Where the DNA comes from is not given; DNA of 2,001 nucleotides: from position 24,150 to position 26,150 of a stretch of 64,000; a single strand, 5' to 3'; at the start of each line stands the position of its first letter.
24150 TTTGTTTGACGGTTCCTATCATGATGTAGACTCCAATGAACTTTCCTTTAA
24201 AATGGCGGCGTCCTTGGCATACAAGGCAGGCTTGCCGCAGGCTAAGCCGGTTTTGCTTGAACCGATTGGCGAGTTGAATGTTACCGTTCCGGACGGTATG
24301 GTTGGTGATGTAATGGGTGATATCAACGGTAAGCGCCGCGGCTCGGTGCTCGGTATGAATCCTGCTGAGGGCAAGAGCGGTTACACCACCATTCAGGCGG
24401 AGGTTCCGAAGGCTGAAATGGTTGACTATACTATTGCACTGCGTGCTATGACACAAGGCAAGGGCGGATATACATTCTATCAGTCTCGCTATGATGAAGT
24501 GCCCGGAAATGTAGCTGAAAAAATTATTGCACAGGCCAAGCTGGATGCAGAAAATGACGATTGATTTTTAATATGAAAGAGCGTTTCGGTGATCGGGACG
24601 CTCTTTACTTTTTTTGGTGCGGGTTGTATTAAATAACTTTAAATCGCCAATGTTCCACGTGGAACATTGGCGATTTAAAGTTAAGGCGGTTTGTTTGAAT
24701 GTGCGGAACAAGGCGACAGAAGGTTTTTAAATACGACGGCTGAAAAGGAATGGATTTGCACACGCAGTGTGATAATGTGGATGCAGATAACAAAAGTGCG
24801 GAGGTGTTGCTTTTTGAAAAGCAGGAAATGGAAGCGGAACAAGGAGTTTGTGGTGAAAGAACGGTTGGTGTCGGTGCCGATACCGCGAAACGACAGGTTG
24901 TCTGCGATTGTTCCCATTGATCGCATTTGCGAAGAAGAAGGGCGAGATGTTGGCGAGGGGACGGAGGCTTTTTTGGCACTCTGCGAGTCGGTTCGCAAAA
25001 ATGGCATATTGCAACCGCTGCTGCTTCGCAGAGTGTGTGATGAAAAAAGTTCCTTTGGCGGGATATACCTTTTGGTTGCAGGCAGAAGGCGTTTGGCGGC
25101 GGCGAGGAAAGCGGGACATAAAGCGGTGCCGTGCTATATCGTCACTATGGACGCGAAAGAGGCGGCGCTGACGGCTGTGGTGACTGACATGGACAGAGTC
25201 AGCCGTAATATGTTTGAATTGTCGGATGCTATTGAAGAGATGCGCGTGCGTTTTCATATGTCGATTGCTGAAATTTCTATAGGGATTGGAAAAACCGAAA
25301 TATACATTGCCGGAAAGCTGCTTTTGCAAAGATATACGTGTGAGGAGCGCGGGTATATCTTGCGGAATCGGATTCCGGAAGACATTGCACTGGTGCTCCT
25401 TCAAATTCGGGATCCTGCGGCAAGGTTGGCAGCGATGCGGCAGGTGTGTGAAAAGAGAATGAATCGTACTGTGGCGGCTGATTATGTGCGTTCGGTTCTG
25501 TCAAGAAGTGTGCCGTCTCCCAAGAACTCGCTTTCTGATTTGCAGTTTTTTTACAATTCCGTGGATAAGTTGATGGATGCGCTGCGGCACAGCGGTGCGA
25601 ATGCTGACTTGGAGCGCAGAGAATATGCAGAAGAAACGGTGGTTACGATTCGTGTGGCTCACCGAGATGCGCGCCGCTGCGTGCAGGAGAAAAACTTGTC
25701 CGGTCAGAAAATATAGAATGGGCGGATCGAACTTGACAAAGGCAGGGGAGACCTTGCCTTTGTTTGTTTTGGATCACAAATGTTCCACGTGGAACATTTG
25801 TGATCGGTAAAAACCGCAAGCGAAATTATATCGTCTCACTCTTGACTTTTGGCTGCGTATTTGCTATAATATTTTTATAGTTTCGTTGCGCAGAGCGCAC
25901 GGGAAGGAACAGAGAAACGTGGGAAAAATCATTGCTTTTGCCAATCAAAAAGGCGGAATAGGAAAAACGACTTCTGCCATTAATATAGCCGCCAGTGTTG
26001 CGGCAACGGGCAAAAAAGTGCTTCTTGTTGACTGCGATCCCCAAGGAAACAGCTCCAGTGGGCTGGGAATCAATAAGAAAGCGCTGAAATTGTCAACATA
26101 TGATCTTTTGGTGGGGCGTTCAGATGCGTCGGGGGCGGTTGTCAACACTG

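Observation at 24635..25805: Two perfectly symmetric parS sites, each inside a longer perfect palindrome, bracket a diverged parB paralogue upstream of soj-spo0J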

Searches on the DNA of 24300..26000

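Call 48: search_rna_families(source=window, start=24300, end=26000, threshold=evalue, max_evalue=1)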
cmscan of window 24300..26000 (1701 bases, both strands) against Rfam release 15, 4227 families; matches with E-value up to 1: 9.
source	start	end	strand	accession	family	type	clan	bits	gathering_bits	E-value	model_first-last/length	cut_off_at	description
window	24634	24682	-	RF03872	MIR6426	Gene; miRNA;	-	32.3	96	0.00048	19-67/84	no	MIR6426 microRNA precursor family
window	25764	25813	+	RF03642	MIR5743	Gene; miRNA;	-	27.1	111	0.017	1-81/81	no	MIR5743 microRNA precursor family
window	25768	25813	-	RF03642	MIR5743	Gene; miRNA;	-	24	111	0.11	1-81/81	no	MIR5743 microRNA precursor family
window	24635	24680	+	RF04087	MIR5565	Gene; miRNA;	-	23.5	80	0.035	1-109/109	no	MIR5565 microRNA precursor family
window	24623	24690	+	RF00853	mir-304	Gene; miRNA;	-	22.6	99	0.1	1-88/88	no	mir-304 microRNA precursor family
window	24634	24683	+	RF00902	mir-791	Gene; miRNA;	-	21.8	70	0.26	1-86/86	no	mir-791 microRNA precursor family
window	24588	24674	+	RF02431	SpF22_sRNA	Gene; sRNA;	-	20.7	55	0.36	1-140/140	no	Streptococcus sRNA SpF22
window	24803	24831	+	RF02444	SpR10_sRNA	Gene; sRNA;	-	19.2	50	0.34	1-47/47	no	Streptococcus sRNA SpR10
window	24640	24682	-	RF02763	IsrM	Gene; sRNA;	-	13.9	376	0.41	1-329/329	no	IsrM sRNA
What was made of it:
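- Rfam gives only sub-threshold miRNA-hairpin noise (call 48).
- Tried and rejected: The Rfam scan of 24300-26000 gave only miRNA-hairpin noise far below the gathering thresholds (call 48).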
